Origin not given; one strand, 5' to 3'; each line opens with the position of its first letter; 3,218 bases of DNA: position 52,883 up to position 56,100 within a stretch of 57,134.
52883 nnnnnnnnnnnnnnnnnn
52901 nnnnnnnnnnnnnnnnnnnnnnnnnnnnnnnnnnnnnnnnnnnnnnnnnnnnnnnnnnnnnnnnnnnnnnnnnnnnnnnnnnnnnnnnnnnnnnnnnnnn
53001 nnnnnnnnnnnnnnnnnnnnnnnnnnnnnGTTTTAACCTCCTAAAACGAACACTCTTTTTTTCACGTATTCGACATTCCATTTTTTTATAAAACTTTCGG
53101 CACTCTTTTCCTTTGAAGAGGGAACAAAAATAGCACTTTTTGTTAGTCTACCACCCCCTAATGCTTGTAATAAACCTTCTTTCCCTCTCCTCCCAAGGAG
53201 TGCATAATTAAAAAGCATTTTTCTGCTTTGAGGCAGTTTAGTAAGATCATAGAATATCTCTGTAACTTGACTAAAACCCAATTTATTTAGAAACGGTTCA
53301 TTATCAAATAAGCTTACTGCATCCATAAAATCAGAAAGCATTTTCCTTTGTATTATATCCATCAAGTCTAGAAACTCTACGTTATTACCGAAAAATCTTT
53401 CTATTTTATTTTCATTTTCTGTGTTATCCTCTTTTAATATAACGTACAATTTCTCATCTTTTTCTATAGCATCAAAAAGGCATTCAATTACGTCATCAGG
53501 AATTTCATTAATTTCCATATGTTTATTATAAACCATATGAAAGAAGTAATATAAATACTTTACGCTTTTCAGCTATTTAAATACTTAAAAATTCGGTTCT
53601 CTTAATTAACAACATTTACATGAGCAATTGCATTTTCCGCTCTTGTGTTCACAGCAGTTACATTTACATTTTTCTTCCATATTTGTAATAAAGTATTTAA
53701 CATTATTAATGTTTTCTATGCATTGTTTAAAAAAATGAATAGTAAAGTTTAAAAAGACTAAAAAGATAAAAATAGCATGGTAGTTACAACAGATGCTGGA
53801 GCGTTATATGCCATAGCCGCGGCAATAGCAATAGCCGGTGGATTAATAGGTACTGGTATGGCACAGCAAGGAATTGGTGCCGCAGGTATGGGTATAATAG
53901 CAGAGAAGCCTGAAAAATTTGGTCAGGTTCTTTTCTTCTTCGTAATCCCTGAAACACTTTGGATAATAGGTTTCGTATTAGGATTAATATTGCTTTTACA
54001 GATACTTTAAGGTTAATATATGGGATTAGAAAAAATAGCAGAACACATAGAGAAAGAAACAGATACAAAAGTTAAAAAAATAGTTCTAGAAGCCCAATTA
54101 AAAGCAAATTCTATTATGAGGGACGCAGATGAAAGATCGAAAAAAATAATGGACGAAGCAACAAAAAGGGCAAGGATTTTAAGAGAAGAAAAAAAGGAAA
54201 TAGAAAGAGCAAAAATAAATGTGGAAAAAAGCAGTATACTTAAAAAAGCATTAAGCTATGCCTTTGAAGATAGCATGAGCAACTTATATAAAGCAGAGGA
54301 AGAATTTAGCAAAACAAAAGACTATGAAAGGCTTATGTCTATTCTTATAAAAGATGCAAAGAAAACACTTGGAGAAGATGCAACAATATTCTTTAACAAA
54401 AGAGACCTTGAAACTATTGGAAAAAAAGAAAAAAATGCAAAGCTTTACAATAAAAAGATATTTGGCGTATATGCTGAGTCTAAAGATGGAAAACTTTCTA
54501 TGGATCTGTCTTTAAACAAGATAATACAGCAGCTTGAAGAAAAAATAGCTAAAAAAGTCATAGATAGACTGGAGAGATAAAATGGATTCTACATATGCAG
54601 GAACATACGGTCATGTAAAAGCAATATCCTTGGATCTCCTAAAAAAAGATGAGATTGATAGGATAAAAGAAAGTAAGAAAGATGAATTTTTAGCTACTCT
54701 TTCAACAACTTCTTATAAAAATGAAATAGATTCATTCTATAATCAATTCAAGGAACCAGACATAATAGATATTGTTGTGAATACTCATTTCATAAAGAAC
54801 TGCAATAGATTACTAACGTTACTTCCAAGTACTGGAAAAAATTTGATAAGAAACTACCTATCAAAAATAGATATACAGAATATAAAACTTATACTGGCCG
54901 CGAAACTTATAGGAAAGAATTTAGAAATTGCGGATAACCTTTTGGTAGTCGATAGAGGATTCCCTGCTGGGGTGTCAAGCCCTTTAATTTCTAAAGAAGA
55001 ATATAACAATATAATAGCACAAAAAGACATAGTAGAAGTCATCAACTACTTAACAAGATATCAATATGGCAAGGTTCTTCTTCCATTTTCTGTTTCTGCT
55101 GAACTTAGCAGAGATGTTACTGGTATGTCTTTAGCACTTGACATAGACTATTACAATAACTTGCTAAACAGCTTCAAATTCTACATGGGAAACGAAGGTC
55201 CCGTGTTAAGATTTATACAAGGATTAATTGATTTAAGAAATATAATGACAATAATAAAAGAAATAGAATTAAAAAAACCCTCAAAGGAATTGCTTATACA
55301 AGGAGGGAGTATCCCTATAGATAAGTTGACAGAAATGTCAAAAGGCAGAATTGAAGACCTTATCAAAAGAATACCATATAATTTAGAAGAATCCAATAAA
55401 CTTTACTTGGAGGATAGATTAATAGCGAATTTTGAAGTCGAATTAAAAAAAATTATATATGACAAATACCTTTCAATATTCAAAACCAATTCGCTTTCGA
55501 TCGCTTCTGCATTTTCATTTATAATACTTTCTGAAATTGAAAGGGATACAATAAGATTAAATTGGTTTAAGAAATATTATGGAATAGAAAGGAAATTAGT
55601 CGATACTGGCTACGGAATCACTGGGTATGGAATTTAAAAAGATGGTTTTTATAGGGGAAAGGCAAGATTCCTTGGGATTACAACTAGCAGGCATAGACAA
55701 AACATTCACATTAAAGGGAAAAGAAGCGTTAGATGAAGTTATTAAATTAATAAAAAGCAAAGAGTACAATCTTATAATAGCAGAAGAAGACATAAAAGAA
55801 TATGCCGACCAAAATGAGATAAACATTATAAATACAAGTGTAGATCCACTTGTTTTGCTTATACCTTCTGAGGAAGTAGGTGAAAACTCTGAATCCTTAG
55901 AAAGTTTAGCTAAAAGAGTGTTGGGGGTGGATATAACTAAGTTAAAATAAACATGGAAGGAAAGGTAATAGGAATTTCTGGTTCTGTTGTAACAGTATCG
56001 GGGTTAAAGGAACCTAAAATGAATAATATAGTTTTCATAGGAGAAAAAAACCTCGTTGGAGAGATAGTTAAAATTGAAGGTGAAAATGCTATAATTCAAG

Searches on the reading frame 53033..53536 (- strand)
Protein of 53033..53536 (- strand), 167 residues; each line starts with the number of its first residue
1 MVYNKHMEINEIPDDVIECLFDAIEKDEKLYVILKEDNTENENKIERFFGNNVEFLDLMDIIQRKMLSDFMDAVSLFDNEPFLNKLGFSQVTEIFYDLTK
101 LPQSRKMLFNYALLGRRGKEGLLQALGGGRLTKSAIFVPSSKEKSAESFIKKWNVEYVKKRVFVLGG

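Call 89: search_protein_families(library=pfam, proteins=[window:53033-53536:-], max_evalue=0.1)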
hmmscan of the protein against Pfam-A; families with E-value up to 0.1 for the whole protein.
window:53033-53536:- (167 aa): 1 family
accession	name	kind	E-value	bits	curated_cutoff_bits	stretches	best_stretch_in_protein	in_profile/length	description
PF13288.12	DXPR_C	-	0.036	14.8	27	1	18-68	46-93/115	DXP reductoisomerase C-terminal domain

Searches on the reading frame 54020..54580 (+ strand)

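Call 89: search_protein_families(library=pfam, proteins=[window:54020-54580:+], max_evalue=0.1)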
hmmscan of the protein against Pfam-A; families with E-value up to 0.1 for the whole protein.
window:54020-54580:+ (186 aa): 3 families
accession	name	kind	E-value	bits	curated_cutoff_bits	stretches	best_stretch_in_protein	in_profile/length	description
PF01991.23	vATP-synt_E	-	0.0065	16.3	24.2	0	10-150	2-145/199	ATP synthase (E/31 kDa) subunit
PF00430.23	ATP-synt_B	-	0.0069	16.9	28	1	22-76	60-114/132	ATP synthase B/B' CF(0)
PF05103.18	DivIVA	-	0.018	15.5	28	1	4-58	73-127/131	DivIVA protein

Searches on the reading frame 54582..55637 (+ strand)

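Call 89: search_protein_families(library=pfam, proteins=[window:54582-55637:+], max_evalue=0.1)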
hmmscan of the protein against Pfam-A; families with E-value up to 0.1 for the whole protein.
window:54582-55637:+ (351 aa): 2 families
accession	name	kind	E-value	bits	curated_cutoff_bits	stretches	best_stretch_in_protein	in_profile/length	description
PF01992.21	vATP-synt_AC39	-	7.7e-38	131.1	29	1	11-337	4-333/339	ATP synthase (C/AC39) subunit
PF14651.12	Lipocalin_7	-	0.091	13.1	25.4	0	282-334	5-56/128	Lipocalin / cytosolic fatty-acid binding protein family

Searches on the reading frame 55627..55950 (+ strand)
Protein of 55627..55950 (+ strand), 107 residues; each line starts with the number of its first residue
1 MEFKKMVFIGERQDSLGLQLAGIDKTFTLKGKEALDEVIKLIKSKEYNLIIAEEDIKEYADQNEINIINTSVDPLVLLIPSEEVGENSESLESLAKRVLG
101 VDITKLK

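Call 89: search_protein_families(library=pfam, proteins=[window:55627-55950:+], max_evalue=0.1)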
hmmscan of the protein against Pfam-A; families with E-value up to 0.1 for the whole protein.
window:55627-55950:+ (107 aa): 2 families
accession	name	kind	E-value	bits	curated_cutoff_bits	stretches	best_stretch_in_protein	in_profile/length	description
PF01990.22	ATP-synt_F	-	2.4e-11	44.2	23.5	1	7-97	2-90/91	ATP synthase (F/14-kDa) subunit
PF20355.3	DUF6650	-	0.082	13.3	27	1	16-73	8-65/150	Family of unknown function (DUF6650)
